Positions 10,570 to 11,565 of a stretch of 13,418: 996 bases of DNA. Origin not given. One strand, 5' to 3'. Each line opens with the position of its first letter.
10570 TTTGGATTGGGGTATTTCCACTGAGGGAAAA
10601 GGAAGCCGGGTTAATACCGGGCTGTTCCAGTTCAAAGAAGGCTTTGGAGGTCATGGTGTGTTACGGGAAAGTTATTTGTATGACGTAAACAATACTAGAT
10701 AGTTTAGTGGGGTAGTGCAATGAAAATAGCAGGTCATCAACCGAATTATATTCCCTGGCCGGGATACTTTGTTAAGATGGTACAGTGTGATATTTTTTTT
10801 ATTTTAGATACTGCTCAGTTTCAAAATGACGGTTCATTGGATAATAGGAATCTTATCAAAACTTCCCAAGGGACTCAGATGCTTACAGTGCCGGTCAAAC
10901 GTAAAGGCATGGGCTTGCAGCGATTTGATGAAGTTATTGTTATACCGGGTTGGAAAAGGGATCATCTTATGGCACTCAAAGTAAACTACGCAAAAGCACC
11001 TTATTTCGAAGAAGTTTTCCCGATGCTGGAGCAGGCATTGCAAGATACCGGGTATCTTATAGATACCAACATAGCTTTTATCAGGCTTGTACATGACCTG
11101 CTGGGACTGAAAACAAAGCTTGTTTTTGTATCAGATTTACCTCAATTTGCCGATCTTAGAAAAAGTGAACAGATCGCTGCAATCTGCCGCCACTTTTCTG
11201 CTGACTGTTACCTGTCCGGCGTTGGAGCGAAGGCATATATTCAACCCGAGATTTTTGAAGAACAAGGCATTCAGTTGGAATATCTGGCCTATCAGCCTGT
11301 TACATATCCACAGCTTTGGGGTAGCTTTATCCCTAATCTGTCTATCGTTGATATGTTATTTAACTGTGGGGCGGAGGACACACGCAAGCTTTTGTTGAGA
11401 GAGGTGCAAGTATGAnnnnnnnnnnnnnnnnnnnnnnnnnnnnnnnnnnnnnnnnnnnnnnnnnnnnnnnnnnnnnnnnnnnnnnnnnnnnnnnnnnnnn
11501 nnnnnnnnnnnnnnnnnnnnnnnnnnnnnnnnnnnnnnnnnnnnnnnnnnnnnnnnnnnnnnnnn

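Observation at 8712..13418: LpxC-family deacetylase embedded in an amino-sugar tailoring cluster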

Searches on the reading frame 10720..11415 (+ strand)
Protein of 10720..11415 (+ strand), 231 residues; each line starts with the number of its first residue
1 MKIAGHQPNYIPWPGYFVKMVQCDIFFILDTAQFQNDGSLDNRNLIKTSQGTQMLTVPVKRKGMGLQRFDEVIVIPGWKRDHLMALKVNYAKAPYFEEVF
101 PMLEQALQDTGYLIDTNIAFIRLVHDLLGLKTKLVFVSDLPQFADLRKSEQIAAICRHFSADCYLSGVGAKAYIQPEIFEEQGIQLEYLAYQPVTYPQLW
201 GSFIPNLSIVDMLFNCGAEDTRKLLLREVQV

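Call 10: search_protein_families(library=pfam, proteins=[window:10720-11415:+], max_evalue=0.01)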
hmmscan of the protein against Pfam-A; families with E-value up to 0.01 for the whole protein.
window:10720-11415:+ (231 aa): 1 family
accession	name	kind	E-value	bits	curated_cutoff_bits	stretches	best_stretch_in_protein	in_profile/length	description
PF08889.16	WbqC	-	2.2e-66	224.3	21.3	1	7-222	1-217/218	WbqC-like protein family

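Call 11: search_protein_families(library=ncbifam, proteins=[window:10720-11415:+], max_evalue=0.01)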
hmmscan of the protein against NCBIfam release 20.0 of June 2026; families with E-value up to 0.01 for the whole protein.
window:10720-11415:+ (231 aa): 0 families

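Call 40: search_solved_structures(query=window:10720-11415:+, max_evalue=1)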
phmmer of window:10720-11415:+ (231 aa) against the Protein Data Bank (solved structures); distinct sequences matched with E-value up to 1: 0.

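Call 52: find_homologous_proteins(query=window:10720-11412:+)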
Query window:10720-11412:+ (231 aa): 514 proteins with E <= 0.001 among 601 candidates; the best 120 are listed.
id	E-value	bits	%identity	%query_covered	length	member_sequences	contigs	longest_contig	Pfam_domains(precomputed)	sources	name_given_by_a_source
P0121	2.6e-140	484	91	100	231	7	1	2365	PF08889.17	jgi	jgi:hypothetical protein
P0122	9.1e-140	482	91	100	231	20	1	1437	PF08889.17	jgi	jgi:hypothetical protein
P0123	4.7e-138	476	89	100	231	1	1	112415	PF08889.17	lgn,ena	-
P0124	1.8e-137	474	90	100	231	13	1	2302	PF08889.17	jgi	jgi:hypothetical protein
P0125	5.8e-137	473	89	100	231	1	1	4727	PF08889.17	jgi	jgi:hypothetical protein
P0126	2.4e-136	471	87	100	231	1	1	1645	PF08889.17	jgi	jgi:hypothetical protein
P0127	8.0e-136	469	88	100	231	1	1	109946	PF08889.17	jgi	jgi:hypothetical protein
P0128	3.7e-134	464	87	100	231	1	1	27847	PF08889.17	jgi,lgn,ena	-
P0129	1.0e-133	462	86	100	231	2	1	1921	PF08889.17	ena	-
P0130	1.9e-133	461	86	100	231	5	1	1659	PF08889.17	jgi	jgi:hypothetical protein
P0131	2.7e-133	461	87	100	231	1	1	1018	PF08889.17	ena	-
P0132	3.4e-133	461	86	100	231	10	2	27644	PF08889.17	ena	-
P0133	9.3e-133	459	85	100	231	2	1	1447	PF08889.17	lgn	-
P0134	1.0e-132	459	86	100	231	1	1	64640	PF08889.17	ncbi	-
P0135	1.2e-132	459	87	100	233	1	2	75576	PF08889.17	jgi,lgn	-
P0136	1.7e-132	458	87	100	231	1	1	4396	PF08889.17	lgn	-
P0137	1.6e-131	455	84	100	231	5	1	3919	PF08889.17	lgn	-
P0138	1.7e-131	455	85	100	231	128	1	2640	PF08889.17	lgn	-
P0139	3.2e-131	454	85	100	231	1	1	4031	PF08889.17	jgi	jgi:hypothetical protein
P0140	6.2e-131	453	85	98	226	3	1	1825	PF08889.17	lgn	-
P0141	9.2e-131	453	85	100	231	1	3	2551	PF08889.17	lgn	-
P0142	1.6e-130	452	84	100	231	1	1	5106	PF08889.17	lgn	-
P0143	9.2e-129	446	83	99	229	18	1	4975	PF08889.17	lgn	-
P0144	1.7e-128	445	83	99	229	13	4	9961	PF08889.17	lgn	-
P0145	4.7e-128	444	83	99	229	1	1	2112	PF08889.17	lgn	-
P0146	2.1e-127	442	81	100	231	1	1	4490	PF08889.17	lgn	-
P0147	2.3e-127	441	83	99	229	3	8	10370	PF08889.17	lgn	-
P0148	4.4e-127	441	83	99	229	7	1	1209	PF08889.17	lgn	-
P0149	3.8e-124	431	80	99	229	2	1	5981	PF08889.17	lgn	-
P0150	1.1e-122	426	79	99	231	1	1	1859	PF08889.17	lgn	-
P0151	1.6e-120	419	87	92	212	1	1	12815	PF08889.17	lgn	-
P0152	9.6e-119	413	88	92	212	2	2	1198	PF08889.17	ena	-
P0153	3.2e-116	405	85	92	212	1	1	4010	PF08889.17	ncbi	-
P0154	2.4e-114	399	84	91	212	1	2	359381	PF08889.17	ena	-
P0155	4.5e-112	391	74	99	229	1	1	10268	PF08889.17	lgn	-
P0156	3.9e-108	379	69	100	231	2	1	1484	PF08889.17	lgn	-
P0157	8.7e-107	374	70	99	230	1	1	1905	PF08889.17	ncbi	-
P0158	3.3e-106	372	68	100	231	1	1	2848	PF08889.17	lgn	-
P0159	1.9e-104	366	67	99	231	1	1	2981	PF08889.17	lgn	-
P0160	2.4e-104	366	67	100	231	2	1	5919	PF08889.17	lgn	-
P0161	9.6e-103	361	70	97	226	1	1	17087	PF08889.17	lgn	-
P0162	3.6e-102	359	69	99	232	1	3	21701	PF08889.17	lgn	-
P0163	7.2e-102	358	70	97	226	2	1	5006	PF08889.17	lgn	-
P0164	1.3e-101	357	68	100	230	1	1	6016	PF08889.17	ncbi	ncbi:MAG: WbqC family protein [Dehalobacterium sp.]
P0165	1.4e-101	357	68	99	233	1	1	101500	PF08889.17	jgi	-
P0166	1.7e-101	357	68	97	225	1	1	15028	PF08889.17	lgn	-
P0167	7.5e-101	355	68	100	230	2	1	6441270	PF08889.17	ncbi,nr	ncbi:WbqC family protein [Candidatus Formimonas warabiya]|nr:WbqC family protein [Candidatus Formimo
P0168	4.1e-99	349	66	100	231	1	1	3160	PF08889.17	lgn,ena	-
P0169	6.4e-99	348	64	100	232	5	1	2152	PF08889.17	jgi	-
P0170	1.0e-98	348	66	99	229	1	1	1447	PF08889.17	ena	-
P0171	6.4e-97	342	66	98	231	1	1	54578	PF08889.17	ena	-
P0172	9.5e-93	328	83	75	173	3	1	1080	PF08889.17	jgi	jgi:hypothetical protein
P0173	3.2e-92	326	85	73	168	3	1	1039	PF08889.17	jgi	jgi:hypothetical protein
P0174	4.7e-82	293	86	65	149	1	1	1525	PF08889.17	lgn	-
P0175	1.6e-79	285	93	59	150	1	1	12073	PF08889.17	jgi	jgi:hypothetical protein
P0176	4.1e-75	270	90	58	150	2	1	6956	PF08889.17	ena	-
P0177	5.5e-63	231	80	56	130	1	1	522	PF08889.17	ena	-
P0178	5.1e-58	215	46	95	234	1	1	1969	PF08889.17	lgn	-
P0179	6.5e-55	204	43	99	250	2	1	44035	PF08889.17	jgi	jgi:hypothetical protein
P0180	5.4e-54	201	46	97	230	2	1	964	PF08889.17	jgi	-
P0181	7.6e-54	201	46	97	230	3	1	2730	PF08889.17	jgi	-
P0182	3.0e-53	199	43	97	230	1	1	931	PF08889.17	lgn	-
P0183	4.3e-53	198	43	94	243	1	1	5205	PF08889.17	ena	-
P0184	1.1e-52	197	43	97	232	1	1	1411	PF08889.17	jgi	-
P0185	1.4e-52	197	46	95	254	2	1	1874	PF08889.17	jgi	-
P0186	6.3e-52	195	42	98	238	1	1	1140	PF08889.17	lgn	-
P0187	2.1e-51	193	42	97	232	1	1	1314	PF08889.17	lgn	-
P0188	2.3e-51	193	44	95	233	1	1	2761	PF08889.17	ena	-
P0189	1.0e-50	191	42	98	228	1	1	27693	PF08889.17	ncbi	-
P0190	2.5e-50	189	43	95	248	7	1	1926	PF08889.17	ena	-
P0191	2.6e-50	189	42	97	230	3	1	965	PF08889.17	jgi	jgi:hypothetical protein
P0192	3.3e-50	189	42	97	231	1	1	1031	PF08889.17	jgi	jgi:WbqC-like protein family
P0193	4.7e-50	189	44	97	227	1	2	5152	PF08889.17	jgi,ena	-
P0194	5.3e-50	188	43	97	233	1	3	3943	PF08889.17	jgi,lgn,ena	-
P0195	7.1e-50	188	44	94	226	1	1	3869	PF08889.17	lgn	-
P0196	7.5e-50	188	44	97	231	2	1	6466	PF08889.17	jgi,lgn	jgi:hypothetical protein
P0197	9.0e-50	188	42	95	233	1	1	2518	PF08889.17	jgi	jgi:WbqC-like protein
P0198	1.0e-49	187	42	98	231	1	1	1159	PF08889.17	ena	-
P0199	1.2e-49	187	43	95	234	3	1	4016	PF08889.17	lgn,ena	-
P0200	1.2e-49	187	42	97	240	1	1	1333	PF08889.17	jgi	jgi:hypothetical protein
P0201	1.4e-49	187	44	97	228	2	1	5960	PF08889.17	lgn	-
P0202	2.2e-49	186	46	97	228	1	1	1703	PF08889.17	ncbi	-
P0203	5.9e-49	185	44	97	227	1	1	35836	PF08889.17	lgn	-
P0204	6.0e-49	185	43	97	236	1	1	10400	PF08889.17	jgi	jgi:hypothetical protein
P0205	6.8e-49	185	43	95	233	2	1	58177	PF08889.17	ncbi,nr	ncbi:MAG: WbqC family protein [bacterium]|nr:WbqC family protein [bacterium]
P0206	7.5e-49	185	44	97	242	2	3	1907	PF08889.17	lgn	-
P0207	9.2e-49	184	41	97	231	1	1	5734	PF08889.17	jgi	jgi:hypothetical protein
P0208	1.2e-48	184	43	97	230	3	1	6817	PF08889.17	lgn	-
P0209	1.7e-48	183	43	94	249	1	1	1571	PF08889.17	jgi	jgi:hypothetical protein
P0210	1.8e-48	183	42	97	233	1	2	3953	PF08889.17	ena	-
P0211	2.2e-48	183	44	97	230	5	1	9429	PF08889.17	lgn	-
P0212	2.4e-48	183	42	93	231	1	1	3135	PF08889.17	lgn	-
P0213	2.4e-48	183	42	97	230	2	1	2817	PF08889.17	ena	-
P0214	3.0e-48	183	41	97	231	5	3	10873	PF08889.17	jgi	jgi:hypothetical protein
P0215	3.2e-48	183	41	97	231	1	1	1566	PF08889.17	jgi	jgi:hypothetical protein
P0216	3.4e-48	182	38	99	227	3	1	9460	PF08889.17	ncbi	-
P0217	3.7e-48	182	41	97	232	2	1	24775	PF08889.17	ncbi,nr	ncbi:MAG: WbqC family protein [Candidatus Stahlbacteria bacterium]|nr:WbqC family protein [Candidatu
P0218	3.8e-48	182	42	93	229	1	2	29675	PF08889.17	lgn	-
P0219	4.9e-48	182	41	100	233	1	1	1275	PF08889.17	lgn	-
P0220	5.4e-48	182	41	97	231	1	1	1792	PF08889.17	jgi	jgi:hypothetical protein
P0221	6.1e-48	182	43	95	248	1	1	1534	PF08889.17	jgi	jgi:hypothetical protein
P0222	7.1e-48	181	42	97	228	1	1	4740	PF08889.17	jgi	-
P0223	7.4e-48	181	40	95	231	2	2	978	PF08889.17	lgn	-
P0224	7.5e-48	181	42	94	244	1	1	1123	PF08889.17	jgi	jgi:hypothetical protein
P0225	9.7e-48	181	43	98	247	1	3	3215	PF08889.17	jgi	jgi:hypothetical protein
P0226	9.8e-48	181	45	97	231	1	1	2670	PF08889.17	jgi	jgi:hypothetical protein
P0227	1.2e-47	181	39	99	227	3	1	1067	PF08889.17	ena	-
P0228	1.3e-47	180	41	97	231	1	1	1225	PF08889.17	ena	-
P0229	1.4e-47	180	43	93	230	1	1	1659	PF08889.17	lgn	-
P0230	1.7e-47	180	42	97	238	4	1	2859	PF08889.17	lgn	-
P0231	1.7e-47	180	43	94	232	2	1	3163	PF08889.17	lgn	-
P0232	2.0e-47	180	43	97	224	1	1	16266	PF08889.17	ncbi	-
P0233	2.3e-47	180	42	97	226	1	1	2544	PF08889.17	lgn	-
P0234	2.8e-47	179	41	98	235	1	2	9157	PF08889.17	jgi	jgi:hypothetical protein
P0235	4.1e-47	179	41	97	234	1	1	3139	PF08889.17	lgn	-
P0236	5.4e-47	179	41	97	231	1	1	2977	PF08889.17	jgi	jgi:hypothetical protein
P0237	5.4e-47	179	41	97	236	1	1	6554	PF08889.17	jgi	jgi:hypothetical protein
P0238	6.3e-47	178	43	97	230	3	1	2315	PF08889.17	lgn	-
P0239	7.5e-47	178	42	94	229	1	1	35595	PF08889.17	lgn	-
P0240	1.0e-46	178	43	97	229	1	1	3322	PF08889.17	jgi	-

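Call 59: predict_structure(alignment_id=A2)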
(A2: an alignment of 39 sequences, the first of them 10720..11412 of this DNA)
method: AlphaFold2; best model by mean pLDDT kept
length: 231 residues; sequences in the alignment: 39
mean_pLDDT: 93.4   pTM: 0.90
mean pLDDT of the five models: 93.4, 93.3, 93.2, 92.7, 92.6
residues with pLDDT >= 90: 196; 70-90: 31; 50-70: 4; < 50: 0
segments of 3 or more residues with pLDDT < 50: none
pLDDT, mean of each block of 10 residues (from residue 1): 96 96 97 80 92 94 82 93 96 98 92 95 98 97 93 98 96 95 97 91 94 98 86 52
secondary structure, 60 per line:
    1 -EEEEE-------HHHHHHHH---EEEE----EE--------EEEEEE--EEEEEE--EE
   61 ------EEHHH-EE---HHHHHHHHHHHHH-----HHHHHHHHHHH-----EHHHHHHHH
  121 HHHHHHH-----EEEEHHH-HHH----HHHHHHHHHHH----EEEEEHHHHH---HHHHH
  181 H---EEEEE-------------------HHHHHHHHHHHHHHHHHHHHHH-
elements in order: E2-6 H14-21 E25-28 E43-48 E51-56 H78-90 H96-106 H113-127 E133-136 H148-158 E163-167 H168-172 H176-181 E185-189 H209-230

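Call 78: find_encoding_contigs(protein=P0205, flank=7000, max_places=2)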
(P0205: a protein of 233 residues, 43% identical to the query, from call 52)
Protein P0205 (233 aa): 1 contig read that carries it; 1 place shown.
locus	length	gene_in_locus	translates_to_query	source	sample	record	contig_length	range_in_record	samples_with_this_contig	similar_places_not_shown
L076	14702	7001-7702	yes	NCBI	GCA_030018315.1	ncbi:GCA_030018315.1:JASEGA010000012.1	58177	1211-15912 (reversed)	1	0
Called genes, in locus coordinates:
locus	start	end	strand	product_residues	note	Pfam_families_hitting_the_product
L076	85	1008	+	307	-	PF00005:ABC_tran, PF13304:AAA_21 (faint)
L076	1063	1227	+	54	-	-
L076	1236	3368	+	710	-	PF12679:ABC2_membrane_2, PF13346:ABC2_membrane_5, PF12698:ABC2_membrane_3 (weak), PF23357:DUF7088, PF09822:ABC_transp_aux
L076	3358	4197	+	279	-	PF14238:DUF4340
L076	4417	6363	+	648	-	PF00359:PTS_EIIA_2, PF00939:Na_sulph_symp (faint), PF03600:CitMHS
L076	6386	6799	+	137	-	-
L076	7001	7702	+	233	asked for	PF08889:WbqC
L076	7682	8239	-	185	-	PF01252:Peptidase_A8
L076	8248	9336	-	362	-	PF00712:DNA_pol3_beta, PF02767:DNA_pol3_beta_2, PF02768:DNA_pol3_beta_3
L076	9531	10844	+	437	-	PF08334:T2SSG (faint)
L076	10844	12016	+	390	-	PF13414:TPR_11, PF13432:TPR_16 (weak), PF25063:ARM_TT21_C, PF16918:PknG_TPR (weak), PF23914:TPR_CcmH_CycH, PF00515:TPR_1, PF13414:TPR_11, PF14559:TPR_19, +17 more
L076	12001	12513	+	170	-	PF01844:HNH, PF14279:HNH_5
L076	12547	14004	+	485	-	PF08478:POTRA_1 (faint), PF07244:POTRA, PF01103:Omp85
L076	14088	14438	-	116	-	-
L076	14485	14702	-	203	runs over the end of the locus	-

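Call 79: find_encoding_contigs(protein=P0179, flank=7000, max_places=2)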
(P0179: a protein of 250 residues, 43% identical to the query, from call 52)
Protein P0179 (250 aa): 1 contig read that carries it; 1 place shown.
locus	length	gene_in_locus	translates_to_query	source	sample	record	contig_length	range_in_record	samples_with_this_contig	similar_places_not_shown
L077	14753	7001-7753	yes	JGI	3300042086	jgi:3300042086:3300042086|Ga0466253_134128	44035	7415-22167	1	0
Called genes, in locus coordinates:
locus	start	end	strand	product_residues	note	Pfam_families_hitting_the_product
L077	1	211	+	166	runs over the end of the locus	PF06434:Aconitase_2_N (weak), PF00694:Aconitase_C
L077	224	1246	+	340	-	PF00180:Iso_dh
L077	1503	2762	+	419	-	PF00330:Aconitase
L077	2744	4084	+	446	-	PF00285:Citrate_synt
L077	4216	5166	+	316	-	PF00056:Ldh_1_N, PF02866:Ldh_1_C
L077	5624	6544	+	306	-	PF13513:HEAT_EZ (faint), PF02985:HEAT (faint), PF13646:HEAT_2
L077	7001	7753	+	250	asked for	PF08889:WbqC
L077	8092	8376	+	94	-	PF01250:Ribosomal_S6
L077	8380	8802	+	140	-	PF00436:SSB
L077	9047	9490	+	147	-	PF01281:Ribosomal_L9_N, PF03948:Ribosomal_L9_C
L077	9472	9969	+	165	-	PF02577:BFN_dom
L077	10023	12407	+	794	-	PF02861:Clp_N, PF23569:NBD_SMAX1, PF00004:AAA, PF17871:AAA_lid_9, PF00004:AAA, PF07724:AAA_2, PF07728:AAA_5, PF10431:ClpB_D2-small, +9 more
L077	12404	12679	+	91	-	PF00216:Bac_DNA_binding, PF18291:HU-HIG (weak)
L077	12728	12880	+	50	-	-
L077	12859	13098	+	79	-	PF23297:ACP_SdgA_C (weak), PF00550:PP-binding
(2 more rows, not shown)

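Call 80: find_encoding_contigs(protein=P0203, flank=7000, max_places=2)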
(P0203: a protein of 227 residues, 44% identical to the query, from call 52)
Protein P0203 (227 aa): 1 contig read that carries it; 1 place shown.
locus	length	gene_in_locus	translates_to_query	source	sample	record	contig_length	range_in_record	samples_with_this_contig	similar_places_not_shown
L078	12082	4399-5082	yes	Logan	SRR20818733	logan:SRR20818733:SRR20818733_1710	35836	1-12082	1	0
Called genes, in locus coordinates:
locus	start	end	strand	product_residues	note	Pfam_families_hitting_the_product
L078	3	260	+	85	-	?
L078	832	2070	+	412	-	PF00534:Glycos_transf_1, PF13692:Glyco_trans_1_4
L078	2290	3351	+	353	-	PF04577:Glyco_transf_61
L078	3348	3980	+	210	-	PF02585:PIG-L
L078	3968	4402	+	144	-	PF13673:Acetyltransf_10, PF00583:Acetyltransf_1, PF13508:Acetyltransf_7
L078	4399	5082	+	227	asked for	PF08889:WbqC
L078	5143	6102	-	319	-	PF20330:DUF6625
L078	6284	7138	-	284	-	PF27429:LB_356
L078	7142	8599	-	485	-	PF03062:MBOAT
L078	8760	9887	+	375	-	PF00266:Aminotran_5 (weak), PF01041:DegT_DnrJ_EryC1, PF00155:Aminotran_1_2, PF01212:Beta_elim_lyase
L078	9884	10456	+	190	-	PF25084:LbH_EIF2B, PF00132:Hexapep, PF25087:GMPPB_C (weak), PF14602:Hexapep_2 (weak)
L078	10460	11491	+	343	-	PF01408:GFO_IDH_MocA, PF22725:GFO_IDH_MocA_C3, PF02894:GFO_IDH_MocA_C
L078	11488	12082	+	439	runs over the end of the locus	PF13439:Glyco_transf_4, PF13579:Glyco_trans_4_4 (weak)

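Call 81: find_encoding_contigs(protein=P0189, flank=7000, max_places=2)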
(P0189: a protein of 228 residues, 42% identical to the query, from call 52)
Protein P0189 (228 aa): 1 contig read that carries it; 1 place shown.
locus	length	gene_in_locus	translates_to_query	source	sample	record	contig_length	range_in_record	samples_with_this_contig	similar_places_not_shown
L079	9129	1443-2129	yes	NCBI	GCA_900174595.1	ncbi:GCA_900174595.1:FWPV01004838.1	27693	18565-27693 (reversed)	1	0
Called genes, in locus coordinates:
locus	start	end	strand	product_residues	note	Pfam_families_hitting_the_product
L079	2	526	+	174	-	?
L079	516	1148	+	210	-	PF02585:PIG-L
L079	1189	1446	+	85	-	-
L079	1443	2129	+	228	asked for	PF08889:WbqC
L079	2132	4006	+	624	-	PF00535:Glycos_transf_2, PF01075:Glyco_transf_9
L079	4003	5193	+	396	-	PF13439:Glyco_transf_4, PF13579:Glyco_trans_4_4, PF00534:Glycos_transf_1, PF13692:Glyco_trans_1_4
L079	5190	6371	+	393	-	PF07690:MFS_1, PF12832:MFS_1_like, PF00083:Sugar_tr, PF07690:MFS_1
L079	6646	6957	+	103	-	PF00005:ABC_tran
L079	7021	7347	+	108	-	PF00005:ABC_tran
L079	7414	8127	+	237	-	PF00005:ABC_tran, PF13304:AAA_21 (faint)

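Call 82: find_encoding_contigs(protein=P0239, flank=7000, max_places=2)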
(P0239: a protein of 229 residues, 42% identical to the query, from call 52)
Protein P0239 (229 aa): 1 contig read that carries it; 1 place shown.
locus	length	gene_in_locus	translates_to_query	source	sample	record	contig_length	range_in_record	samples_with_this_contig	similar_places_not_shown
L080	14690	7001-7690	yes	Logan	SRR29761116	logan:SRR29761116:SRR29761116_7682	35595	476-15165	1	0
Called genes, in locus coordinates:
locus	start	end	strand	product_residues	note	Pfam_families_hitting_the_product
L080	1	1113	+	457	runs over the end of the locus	PF02706:Wzz (weak), PF00142:Fer4_NifH (faint), PF09140:MipZ, PF10609:ParA, PF13614:AAA_31, PF01656:CbiA (weak)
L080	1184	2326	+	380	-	PF00106:adh_short (weak), PF01370:Epimerase, PF02719:Polysacc_synt_2, PF04321:RmlD_sub_bind, PF07993:NAD_binding_4 (faint), PF16363:GDP_Man_Dehyd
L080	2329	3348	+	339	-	PF01073:3Beta_HSD, PF01370:Epimerase, PF02719:Polysacc_synt_2, PF04321:RmlD_sub_bind (weak), PF05368:NmrA (weak), PF13460:NAD_binding_10, PF16363:GDP_Man_Dehyd, PF08485:Polysacc_syn_2C, +1 more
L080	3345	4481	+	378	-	PF01370:Epimerase, PF07993:NAD_binding_4 (faint), PF16363:GDP_Man_Dehyd (faint), PF02719:Polysacc_synt_2 (weak), PF14667:Polysacc_synt_C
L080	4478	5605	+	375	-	PF02350:Epimerase_2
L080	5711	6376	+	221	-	PF02585:PIG-L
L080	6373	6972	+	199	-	PF02397:Bac_transf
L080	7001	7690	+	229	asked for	PF08889:WbqC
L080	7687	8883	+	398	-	PF13439:Glyco_transf_4, PF00534:Glycos_transf_1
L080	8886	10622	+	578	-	PF00132:Hexapep, PF00535:Glycos_transf_2, PF10111:Glyco_tranf_2_2, PF13641:Glyco_tranf_2_3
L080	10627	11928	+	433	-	PF04932:Wzy_C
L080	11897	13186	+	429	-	PF01943:Polysacc_synt, PF13440:Polysacc_synt_3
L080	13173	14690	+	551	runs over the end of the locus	PF00733:Asn_synthase (weak)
